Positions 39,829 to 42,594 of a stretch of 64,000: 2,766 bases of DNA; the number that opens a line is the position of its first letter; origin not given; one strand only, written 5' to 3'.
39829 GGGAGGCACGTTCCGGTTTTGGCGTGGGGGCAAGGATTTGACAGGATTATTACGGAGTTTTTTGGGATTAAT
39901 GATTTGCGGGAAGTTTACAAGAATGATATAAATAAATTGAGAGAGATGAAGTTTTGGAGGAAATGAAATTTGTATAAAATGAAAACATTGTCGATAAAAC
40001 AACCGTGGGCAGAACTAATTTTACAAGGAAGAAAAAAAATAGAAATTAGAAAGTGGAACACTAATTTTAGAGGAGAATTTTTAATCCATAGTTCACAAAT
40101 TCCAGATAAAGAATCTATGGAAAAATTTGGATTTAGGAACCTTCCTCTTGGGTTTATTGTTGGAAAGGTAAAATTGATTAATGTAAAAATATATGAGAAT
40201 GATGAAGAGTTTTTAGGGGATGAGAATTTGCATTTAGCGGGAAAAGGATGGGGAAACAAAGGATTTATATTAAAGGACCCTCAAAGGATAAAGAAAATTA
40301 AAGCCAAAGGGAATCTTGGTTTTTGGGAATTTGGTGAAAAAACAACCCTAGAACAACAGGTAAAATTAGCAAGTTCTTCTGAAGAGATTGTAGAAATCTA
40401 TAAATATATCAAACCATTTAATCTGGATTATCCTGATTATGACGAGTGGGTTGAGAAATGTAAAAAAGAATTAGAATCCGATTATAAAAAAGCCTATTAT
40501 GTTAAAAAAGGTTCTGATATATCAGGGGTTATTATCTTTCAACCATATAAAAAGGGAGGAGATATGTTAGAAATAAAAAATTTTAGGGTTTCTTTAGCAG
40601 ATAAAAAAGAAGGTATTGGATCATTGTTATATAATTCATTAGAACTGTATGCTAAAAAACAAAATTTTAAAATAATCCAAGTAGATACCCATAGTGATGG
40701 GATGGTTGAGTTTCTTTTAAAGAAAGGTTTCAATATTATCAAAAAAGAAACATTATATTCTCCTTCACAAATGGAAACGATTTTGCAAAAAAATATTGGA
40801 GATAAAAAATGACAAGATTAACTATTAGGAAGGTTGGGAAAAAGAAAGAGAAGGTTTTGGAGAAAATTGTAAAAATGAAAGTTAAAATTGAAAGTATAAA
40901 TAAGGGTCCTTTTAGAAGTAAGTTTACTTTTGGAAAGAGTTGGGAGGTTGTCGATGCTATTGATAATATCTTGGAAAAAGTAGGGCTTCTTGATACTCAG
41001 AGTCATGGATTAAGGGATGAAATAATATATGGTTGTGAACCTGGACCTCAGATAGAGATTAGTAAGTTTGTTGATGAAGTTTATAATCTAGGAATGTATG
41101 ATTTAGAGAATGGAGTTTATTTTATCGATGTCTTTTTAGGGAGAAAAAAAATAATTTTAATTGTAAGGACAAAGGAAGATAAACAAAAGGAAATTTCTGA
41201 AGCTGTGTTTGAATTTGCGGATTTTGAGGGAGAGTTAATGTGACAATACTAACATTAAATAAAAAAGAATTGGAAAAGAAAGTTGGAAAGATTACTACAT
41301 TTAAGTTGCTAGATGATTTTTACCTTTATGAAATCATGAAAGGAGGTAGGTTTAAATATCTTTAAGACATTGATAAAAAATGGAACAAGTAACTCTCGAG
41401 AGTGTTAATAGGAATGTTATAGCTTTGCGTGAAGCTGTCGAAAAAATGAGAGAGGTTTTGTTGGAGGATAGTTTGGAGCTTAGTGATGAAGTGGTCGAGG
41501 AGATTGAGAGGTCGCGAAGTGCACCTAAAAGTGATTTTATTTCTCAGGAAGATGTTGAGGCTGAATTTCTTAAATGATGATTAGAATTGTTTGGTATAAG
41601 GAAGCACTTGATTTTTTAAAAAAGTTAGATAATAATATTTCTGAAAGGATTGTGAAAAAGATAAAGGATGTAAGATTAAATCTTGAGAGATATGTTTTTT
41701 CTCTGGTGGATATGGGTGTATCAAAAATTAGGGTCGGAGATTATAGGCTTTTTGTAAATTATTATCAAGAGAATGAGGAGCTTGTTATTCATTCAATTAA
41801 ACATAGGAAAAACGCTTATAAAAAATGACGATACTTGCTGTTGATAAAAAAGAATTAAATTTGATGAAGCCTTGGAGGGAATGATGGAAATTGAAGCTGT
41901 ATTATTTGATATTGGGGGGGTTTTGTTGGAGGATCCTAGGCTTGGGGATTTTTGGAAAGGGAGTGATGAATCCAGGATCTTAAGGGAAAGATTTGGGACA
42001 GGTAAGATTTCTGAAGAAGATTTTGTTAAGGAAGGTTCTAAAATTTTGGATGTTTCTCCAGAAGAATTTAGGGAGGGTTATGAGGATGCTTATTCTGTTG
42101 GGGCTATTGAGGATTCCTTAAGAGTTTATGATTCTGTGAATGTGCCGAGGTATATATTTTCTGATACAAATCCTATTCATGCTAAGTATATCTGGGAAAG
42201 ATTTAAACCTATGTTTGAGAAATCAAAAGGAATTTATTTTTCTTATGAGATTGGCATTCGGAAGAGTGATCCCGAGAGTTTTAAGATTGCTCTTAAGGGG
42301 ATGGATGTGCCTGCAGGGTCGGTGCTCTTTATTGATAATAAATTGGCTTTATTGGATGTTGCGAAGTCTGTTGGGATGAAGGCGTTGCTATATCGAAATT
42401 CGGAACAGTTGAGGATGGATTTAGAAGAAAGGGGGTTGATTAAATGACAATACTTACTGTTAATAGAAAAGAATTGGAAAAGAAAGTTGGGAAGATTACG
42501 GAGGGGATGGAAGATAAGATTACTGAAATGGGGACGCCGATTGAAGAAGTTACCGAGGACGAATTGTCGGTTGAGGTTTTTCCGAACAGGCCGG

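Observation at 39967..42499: pheS and pheT pried apart by three cassettes, each followed by a decaying copy of the pheT start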

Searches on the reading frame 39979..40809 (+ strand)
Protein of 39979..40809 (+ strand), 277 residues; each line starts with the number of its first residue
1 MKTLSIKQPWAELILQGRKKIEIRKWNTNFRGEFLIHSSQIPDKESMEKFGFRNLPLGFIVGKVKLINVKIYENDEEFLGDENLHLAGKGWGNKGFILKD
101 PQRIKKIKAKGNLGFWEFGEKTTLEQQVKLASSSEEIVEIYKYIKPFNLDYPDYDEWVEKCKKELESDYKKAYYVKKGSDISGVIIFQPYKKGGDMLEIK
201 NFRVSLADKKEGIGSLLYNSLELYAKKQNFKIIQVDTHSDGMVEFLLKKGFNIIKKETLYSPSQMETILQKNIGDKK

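Call 8: search_protein_families(library=pfam, proteins=[window:39979-40809:+], max_evalue=0.01)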
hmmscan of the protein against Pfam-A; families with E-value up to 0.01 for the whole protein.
window:39979-40809:+ (277 aa): 4 families
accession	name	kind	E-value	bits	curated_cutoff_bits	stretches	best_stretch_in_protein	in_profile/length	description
PF04266.20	ASCH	-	4.5e-09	37.4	21.2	1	4-73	1-57/103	ASCH domain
PF00583.31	Acetyltransf_1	-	2.2e-05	25.1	20.7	1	148-251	13-116/116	Acetyltransferase (GNAT) family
PF13420.13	Acetyltransf_4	-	0.00019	22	24.3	1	155-257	34-140/155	Acetyltransferase (GNAT) domain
PF13673.13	Acetyltransf_10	-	0.00019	21.8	23.6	1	159-257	20-113/128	Acetyltransferase (GNAT) domain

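Call 52: search_protein_families(library=padloc, proteins=[window:39979-40809:+], max_evalue=0.001)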
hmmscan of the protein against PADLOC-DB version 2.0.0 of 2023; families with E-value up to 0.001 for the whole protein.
window:39979-40809:+ (277 aa): 1 family
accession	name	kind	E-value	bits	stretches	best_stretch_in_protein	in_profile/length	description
PDLC04421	PDC-M11A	-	3.6e-08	30.5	1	147-272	175-300/486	-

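Call 53: search_protein_families(library=ncbifam, proteins=[window:39979-40809:+], max_evalue=0.001)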
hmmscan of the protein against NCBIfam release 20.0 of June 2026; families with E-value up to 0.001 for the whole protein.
window:39979-40809:+ (277 aa): 1 family
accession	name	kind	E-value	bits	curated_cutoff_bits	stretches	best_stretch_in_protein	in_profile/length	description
TIGR01575.1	rimI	equivalog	0.00072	19.7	86.4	0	157-263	18-124/132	ribosomal protein S18-alanine N-acetyltransferase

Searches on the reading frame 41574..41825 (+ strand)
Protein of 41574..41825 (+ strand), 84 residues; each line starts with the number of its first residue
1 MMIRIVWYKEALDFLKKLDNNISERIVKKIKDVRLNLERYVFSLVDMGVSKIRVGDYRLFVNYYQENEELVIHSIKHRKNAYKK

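Call 8: search_protein_families(library=pfam, proteins=[window:41574-41825:+], max_evalue=0.01)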
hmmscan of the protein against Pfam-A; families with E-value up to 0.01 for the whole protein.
window:41574-41825:+ (84 aa): 1 family
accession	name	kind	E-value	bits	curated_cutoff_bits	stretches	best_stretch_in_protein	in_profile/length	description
PF05016.21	ParE_toxin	-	9.4e-08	33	23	1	5-82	1-89/89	ParE toxin of type II toxin-antitoxin system, parDE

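Call 30: find_encoding_contigs(protein=window:41574-41825:+, flank=5000, max_places=10)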
Protein window:41574-41825:+ (84 aa): 2 contigs read that carry it; 2 places shown.
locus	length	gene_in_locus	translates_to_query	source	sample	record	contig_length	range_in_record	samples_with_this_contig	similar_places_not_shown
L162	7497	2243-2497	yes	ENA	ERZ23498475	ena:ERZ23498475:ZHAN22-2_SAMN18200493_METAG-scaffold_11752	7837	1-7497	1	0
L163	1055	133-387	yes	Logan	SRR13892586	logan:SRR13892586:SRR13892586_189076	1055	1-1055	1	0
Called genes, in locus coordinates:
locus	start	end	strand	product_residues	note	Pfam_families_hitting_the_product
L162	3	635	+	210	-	?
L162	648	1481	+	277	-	PF04266:ASCH, PF00583:Acetyltransf_1 (faint)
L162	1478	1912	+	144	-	-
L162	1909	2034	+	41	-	-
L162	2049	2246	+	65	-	-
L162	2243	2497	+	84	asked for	PF05016:ParE_toxin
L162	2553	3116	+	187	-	PF00702:Hydrolase (weak)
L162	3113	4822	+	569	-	PF03483:B3_4 (weak), PF03484:B5, PF17759:tRNA_synthFbeta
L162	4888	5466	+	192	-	-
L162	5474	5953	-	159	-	-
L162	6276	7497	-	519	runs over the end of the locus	?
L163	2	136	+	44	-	?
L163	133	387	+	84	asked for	PF05016:ParE_toxin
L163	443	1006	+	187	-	PF00702:Hydrolase (weak)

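Call 52: search_protein_families(library=padloc, proteins=[window:41574-41825:+], max_evalue=0.001)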
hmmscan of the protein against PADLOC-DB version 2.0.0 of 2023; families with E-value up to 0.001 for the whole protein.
window:41574-41825:+ (84 aa): 0 families

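Call 53: search_protein_families(library=ncbifam, proteins=[window:41574-41825:+], max_evalue=0.001)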
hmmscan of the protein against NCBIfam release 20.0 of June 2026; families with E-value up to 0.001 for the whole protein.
window:41574-41825:+ (84 aa): 0 families

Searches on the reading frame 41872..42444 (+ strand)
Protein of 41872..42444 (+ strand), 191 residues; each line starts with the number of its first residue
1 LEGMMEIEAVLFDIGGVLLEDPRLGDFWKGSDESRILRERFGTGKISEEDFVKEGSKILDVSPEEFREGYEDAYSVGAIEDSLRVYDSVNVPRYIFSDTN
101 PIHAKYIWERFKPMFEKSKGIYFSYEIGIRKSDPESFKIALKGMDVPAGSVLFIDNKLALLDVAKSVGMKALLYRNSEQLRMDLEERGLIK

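Call 8: search_protein_families(library=pfam, proteins=[window:41872-42444:+], max_evalue=0.01)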
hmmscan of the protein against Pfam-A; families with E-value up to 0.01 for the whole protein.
window:41872-42444:+ (191 aa): 1 family
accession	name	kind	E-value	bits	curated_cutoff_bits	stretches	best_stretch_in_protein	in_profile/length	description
PF00702.32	Hydrolase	-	8.8e-07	29.9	26.4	1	7-162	1-185/191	haloacid dehalogenase-like hydrolase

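Call 45: find_homologous_proteins(query=window:41884-42444:+, max_evalue=1e-10)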
Query window:41884-42444:+ (187 aa): 2 proteins with E <= 1e-10 among 144 candidates.
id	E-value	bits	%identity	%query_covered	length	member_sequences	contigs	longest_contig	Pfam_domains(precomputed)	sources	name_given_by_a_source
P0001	4.7e-117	406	100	100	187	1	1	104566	PF00702.33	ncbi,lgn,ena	-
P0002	4.2e-70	253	63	98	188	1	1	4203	PF00702.33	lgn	-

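Call 46: find_encoding_contigs(protein=P0002, flank=5000, max_places=6)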
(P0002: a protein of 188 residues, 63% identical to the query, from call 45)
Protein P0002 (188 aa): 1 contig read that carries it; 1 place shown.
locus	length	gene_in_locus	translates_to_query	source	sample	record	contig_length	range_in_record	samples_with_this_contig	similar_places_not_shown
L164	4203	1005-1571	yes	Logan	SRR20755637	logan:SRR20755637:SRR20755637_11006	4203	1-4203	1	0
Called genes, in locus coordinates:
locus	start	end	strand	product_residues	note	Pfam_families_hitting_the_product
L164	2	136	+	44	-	?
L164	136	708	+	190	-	PF06821:Ser_hydrolase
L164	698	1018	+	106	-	PF01503:PRA-PH (weak), PF03819:MazG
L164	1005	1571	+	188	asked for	PF00702:Hydrolase (weak)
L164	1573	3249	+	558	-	PF03483:B3_4, PF03484:B5, PF17759:tRNA_synthFbeta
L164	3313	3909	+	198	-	-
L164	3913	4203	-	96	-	?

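Call 52: search_protein_families(library=padloc, proteins=[window:41884-42444:+], max_evalue=0.001)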
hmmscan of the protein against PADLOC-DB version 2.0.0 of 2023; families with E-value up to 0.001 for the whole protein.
window:41884-42444:+ (187 aa): 0 families

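Call 53: search_protein_families(library=ncbifam, proteins=[window:41884-42444:+], max_evalue=0.001)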
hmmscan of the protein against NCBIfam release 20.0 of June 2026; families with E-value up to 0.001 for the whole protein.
window:41884-42444:+ (187 aa): 4 families
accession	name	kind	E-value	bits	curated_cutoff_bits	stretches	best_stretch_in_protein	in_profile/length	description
NF006991.0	PRK09456.1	equivalog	8.4e-12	45.2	295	1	37-173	47-187/199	glucose-1-phosphatase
TIGR02247.1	HAD-1A3-hyp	subfamily_domain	3.1e-10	40.1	125.4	1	121-182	146-207/211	epoxide hydrolase N-terminal domain-like phosphatase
TIGR01509.1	HAD-SF-IA-v3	subfamily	6.3e-06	26.4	29.4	1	121-169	105-153/154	HAD-IA family hydrolase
TIGR02252.1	DREG-2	subfamily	7e-05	22.7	155.2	1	113-169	146-203/203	HAD hydrolase, REG-2-like, family IA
